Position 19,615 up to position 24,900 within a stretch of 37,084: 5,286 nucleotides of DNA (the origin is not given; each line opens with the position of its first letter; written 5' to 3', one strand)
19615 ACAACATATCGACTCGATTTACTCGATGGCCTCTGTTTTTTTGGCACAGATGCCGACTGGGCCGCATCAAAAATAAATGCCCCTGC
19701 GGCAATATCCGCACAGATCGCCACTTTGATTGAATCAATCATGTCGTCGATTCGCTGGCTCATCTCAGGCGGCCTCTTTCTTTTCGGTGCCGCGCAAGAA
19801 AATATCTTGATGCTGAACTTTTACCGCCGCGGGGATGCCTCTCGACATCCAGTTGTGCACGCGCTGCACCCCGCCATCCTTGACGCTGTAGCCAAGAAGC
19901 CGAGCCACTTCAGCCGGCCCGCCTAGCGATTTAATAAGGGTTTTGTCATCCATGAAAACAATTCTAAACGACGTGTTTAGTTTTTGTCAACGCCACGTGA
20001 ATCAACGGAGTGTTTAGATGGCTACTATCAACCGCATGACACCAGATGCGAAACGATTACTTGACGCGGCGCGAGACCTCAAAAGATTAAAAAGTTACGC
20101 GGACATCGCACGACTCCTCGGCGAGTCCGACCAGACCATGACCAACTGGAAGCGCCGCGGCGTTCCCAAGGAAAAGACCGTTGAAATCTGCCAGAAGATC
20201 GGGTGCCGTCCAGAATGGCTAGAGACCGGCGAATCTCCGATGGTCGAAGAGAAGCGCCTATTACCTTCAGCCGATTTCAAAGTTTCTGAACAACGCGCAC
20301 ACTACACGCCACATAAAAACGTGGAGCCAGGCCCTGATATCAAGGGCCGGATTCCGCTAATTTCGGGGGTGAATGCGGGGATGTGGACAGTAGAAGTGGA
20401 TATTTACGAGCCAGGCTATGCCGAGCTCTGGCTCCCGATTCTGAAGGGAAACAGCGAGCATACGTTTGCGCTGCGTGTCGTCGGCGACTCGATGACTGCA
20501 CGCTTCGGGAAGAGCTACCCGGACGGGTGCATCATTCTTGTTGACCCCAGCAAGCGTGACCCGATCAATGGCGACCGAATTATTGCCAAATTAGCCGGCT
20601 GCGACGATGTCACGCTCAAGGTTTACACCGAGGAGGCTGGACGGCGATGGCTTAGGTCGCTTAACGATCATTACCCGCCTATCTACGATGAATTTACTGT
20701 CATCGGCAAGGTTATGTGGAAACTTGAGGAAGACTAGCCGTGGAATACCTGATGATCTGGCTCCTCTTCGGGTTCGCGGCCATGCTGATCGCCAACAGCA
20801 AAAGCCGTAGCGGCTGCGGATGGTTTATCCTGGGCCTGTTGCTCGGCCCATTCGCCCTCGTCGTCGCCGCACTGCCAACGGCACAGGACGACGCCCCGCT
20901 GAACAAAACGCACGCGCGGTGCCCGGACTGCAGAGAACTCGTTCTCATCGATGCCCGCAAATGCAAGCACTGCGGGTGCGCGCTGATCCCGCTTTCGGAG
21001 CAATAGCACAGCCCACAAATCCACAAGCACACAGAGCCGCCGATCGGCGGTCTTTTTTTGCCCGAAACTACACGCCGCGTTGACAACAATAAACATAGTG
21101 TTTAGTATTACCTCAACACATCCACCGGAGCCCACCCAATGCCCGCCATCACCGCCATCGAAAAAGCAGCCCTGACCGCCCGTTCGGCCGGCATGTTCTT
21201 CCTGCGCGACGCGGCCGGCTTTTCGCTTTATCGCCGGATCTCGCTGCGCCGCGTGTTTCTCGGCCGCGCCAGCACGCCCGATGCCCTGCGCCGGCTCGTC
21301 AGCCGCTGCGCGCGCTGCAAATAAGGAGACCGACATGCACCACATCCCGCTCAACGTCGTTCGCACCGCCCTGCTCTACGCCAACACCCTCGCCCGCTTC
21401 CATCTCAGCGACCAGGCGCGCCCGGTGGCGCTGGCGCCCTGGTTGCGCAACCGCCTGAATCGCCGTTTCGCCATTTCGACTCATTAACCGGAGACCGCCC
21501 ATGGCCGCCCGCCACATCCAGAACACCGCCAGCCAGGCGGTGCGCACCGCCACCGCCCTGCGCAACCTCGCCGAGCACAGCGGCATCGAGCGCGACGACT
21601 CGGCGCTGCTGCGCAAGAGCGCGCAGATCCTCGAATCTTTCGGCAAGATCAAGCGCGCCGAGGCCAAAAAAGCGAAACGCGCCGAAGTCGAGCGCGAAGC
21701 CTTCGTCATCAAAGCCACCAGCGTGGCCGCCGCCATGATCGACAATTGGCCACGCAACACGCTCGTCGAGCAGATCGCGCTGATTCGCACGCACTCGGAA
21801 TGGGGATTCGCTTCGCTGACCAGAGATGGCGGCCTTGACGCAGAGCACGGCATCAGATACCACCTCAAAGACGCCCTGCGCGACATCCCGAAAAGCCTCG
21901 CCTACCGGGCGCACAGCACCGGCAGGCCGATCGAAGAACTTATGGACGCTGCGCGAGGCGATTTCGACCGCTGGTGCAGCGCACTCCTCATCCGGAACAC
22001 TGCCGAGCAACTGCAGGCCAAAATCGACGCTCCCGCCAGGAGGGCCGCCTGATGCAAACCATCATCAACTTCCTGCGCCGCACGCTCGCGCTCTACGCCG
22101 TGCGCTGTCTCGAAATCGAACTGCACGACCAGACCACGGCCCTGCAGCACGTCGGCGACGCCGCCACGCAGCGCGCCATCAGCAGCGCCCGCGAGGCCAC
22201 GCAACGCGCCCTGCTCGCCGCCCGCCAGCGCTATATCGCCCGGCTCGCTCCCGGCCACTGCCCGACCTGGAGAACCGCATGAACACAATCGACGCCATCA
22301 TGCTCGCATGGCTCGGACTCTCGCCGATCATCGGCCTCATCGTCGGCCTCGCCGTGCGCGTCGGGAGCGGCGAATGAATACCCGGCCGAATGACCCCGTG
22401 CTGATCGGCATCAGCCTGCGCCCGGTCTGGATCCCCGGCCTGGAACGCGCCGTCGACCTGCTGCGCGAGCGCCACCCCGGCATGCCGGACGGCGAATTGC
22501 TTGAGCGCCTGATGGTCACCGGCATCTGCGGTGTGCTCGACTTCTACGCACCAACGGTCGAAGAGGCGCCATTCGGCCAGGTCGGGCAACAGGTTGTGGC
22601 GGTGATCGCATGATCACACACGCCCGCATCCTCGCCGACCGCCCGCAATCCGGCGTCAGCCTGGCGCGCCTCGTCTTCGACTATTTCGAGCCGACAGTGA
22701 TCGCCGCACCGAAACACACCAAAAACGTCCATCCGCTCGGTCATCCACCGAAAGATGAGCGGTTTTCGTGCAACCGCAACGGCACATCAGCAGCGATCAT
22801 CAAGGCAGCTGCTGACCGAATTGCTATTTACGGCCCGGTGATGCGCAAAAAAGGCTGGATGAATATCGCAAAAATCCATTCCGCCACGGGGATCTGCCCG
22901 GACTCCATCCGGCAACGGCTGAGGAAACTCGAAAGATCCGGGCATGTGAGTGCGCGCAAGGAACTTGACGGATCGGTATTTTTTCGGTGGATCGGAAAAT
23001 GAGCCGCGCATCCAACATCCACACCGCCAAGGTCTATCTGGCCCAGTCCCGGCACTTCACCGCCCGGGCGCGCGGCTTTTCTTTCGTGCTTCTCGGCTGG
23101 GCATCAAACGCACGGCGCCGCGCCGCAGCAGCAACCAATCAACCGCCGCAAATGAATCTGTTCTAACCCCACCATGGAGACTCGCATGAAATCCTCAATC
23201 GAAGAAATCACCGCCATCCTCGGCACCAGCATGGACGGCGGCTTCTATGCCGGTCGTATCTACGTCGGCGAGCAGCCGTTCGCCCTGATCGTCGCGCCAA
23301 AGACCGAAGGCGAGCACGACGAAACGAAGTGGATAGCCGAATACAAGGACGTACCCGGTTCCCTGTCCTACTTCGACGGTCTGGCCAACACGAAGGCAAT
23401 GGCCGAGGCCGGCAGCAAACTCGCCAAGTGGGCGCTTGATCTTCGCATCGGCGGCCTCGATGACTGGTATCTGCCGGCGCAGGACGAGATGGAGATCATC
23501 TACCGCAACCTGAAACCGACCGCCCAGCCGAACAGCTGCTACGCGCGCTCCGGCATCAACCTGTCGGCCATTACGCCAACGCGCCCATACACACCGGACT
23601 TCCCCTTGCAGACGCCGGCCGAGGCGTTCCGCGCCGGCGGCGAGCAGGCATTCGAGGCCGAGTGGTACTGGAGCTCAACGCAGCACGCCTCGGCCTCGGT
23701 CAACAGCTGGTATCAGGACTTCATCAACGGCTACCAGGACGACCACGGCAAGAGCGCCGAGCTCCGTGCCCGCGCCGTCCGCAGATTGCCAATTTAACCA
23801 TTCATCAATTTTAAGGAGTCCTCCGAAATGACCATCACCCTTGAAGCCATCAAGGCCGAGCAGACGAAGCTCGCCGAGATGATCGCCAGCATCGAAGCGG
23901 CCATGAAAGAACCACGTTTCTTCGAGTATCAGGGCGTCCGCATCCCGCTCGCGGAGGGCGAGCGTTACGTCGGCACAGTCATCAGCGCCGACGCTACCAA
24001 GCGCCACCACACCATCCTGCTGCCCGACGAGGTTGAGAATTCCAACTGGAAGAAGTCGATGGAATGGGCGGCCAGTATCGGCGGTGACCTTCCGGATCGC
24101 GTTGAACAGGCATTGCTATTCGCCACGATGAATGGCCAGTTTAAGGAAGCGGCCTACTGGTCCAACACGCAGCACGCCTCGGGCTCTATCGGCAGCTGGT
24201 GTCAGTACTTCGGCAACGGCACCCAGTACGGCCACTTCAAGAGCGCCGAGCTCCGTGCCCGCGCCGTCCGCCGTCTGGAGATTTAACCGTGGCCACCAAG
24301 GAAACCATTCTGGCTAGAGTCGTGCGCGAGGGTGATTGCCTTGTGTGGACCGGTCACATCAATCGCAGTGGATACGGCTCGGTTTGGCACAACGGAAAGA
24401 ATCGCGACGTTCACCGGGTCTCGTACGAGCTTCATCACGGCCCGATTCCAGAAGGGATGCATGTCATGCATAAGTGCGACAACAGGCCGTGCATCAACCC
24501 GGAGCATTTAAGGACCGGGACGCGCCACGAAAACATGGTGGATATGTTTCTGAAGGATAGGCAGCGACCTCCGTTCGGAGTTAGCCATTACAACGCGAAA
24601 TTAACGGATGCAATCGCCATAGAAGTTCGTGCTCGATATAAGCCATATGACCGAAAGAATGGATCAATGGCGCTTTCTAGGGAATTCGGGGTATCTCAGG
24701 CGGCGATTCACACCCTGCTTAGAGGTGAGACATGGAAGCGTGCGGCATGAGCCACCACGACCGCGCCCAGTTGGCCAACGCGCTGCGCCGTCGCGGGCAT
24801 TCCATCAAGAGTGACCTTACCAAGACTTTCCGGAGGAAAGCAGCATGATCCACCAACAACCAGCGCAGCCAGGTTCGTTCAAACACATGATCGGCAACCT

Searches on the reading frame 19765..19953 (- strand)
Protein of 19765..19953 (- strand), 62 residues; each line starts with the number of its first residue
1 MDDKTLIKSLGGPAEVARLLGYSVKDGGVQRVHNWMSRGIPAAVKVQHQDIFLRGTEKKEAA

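Call 81: search_protein_families(library=phrogs, proteins=[window:19765-19953:-], max_evalue=0.001)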
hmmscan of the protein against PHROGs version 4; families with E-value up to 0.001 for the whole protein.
window:19765-19953:- (62 aa): 1 family
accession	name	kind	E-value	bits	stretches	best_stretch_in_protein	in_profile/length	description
phrog_8008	-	DNA, RNA and nucleotide metabolism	3.1e-20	72.7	1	1-54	5-53/66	DNA binding protein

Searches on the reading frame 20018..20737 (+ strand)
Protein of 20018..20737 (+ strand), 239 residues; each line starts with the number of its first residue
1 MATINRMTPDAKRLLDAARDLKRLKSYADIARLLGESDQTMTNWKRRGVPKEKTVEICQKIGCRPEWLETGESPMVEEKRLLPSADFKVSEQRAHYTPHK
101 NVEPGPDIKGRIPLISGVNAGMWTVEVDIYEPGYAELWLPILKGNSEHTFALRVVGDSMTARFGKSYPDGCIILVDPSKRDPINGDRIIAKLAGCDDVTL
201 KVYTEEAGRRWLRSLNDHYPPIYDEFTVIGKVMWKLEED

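Call 11: search_protein_families(library=ncbifam, proteins=[window:20018-20737:+], max_evalue=0.01)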
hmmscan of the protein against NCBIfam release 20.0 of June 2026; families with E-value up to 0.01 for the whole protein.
window:20018-20737:+ (239 aa): 2 families
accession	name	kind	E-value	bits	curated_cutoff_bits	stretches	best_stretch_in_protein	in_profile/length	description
TIGR00498.1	lexA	equivalog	1.5e-07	31.2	110.95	1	109-233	77-196/203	transcriptional repressor LexA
NF007621.2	PRK10276.1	subfamily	4.6e-06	26.6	110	1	145-230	25-108/115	translesion error-prone DNA polymerase V autoproteolytic subunit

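Call 81: search_protein_families(library=phrogs, proteins=[window:20018-20737:+], max_evalue=0.001)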
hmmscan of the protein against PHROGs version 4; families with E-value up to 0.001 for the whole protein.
window:20018-20737:+ (239 aa): 9 families
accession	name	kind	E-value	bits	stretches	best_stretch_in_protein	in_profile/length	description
phrog_4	-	transcription regulation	1.5e-41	143.8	1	9-235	136-335/400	transcriptional repressor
phrog_8558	-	unknown function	9.5e-19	68.7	1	145-233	16-105/114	-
phrog_18068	-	unknown function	6.4e-15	56.5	1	12-78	15-81/184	-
phrog_811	-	DNA, RNA and nucleotide metabolism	6.8e-07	29.9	1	144-234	43-130/140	UmuD-like protein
phrog_4441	-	DNA, RNA and nucleotide metabolism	2.3e-05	25.6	1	11-59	5-55/98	HTH DNA binding protein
phrog_638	-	transcription regulation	4.1e-05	24.5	1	12-63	5-58/145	transcriptional regulator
phrog_8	-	transcription regulation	0.00025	21.6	1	12-81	164-228/346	transcriptional regulator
phrog_8008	-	DNA, RNA and nucleotide metabolism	0.00031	21.4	1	21-52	11-42/66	DNA binding protein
phrog_6201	-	transcription regulation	0.00072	20.4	0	145-237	24-116/121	CI-like repressor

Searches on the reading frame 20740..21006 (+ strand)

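Call 81: search_protein_families(library=phrogs, proteins=[window:20740-21006:+], max_evalue=0.001)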
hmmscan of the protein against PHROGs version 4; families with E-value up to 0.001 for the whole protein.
window:20740-21006:+ (88 aa): 6 families
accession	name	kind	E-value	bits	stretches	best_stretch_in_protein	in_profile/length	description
phrog_8436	-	unknown function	1.8e-17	64.4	1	1-84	1-89/110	-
phrog_8032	-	unknown function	3.4e-07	31.6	1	50-86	68-101/173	-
phrog_31852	-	unknown function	2.6e-05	25.6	1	7-82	39-118/121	-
phrog_9201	-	unknown function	5.2e-05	24.3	1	1-39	3-42/55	-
phrog_19123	-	moron, auxiliary metabolic gene and host takeover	0.00052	21.1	1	3-42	6-45/72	membrane protein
phrog_1788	-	unknown function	0.00086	20.5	0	55-86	14-45/133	-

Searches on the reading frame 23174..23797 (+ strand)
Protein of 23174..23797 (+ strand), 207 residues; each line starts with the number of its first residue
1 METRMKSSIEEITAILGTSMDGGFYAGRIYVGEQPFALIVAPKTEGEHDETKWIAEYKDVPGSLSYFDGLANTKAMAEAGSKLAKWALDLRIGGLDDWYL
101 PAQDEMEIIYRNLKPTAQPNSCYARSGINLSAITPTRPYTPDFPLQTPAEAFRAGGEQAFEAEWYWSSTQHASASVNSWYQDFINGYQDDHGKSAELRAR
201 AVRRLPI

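Call 81: search_protein_families(library=phrogs, proteins=[window:23174-23797:+], max_evalue=0.001)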
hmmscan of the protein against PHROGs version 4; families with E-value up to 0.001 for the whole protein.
window:23174-23797:+ (207 aa): 1 family
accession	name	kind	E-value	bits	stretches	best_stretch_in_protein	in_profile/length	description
phrog_4245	-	unknown function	4.2e-32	112.8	1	17-206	425-580/583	-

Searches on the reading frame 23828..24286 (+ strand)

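Call 81: search_protein_families(library=phrogs, proteins=[window:23828-24286:+], max_evalue=0.001)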
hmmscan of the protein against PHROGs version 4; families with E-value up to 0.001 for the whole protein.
window:23828-24286:+ (152 aa): 1 family
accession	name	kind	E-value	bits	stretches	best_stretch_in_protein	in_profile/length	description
phrog_4245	-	unknown function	2.6e-06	27.6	1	70-151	494-580/583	-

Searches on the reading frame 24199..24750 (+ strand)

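Call 57: search_protein_families(library=phrogs, proteins=[window:24199-24750:+], max_evalue=0.01)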
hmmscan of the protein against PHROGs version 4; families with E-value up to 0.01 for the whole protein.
window:24199-24750:+ (183 aa): 12 families
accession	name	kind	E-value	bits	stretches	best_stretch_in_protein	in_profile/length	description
phrog_1872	-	DNA, RNA and nucleotide metabolism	5e-32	112.1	1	34-140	20-133/166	endonuclease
phrog_59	-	DNA, RNA and nucleotide metabolism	9.7e-31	108.5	1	41-181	152-274/423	HNH endonuclease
phrog_6254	-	DNA, RNA and nucleotide metabolism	1.1e-28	101.4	1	42-177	9-151/154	HNH endonuclease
phrog_826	-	DNA, RNA and nucleotide metabolism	5.2e-28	99.4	1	29-115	66-157/281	HNH endonuclease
phrog_3593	-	DNA, RNA and nucleotide metabolism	9.8e-26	91.7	1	33-162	55-178/210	HNH endonuclease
phrog_1492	-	DNA, RNA and nucleotide metabolism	4.9e-18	66.5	1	40-119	70-162/414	HNH endonuclease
phrog_4842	-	DNA, RNA and nucleotide metabolism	3.3e-17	63.7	1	8-107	41-138/154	HNH endonuclease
phrog_99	-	DNA, RNA and nucleotide metabolism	6.8e-11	43.4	1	52-114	143-203/383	HNH endonuclease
phrog_1891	-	DNA, RNA and nucleotide metabolism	9.4e-05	23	1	68-114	164-210/255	HNH endonuclease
phrog_6156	-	DNA, RNA and nucleotide metabolism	0.00084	19.7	1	117-181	168-229/261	endonuclease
phrog_10495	-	DNA, RNA and nucleotide metabolism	0.0044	18.2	1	66-109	5-48/63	HNH endonuclease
phrog_4578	-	DNA, RNA and nucleotide metabolism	0.0074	17.2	0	69-116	12-59/130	HNH endonuclease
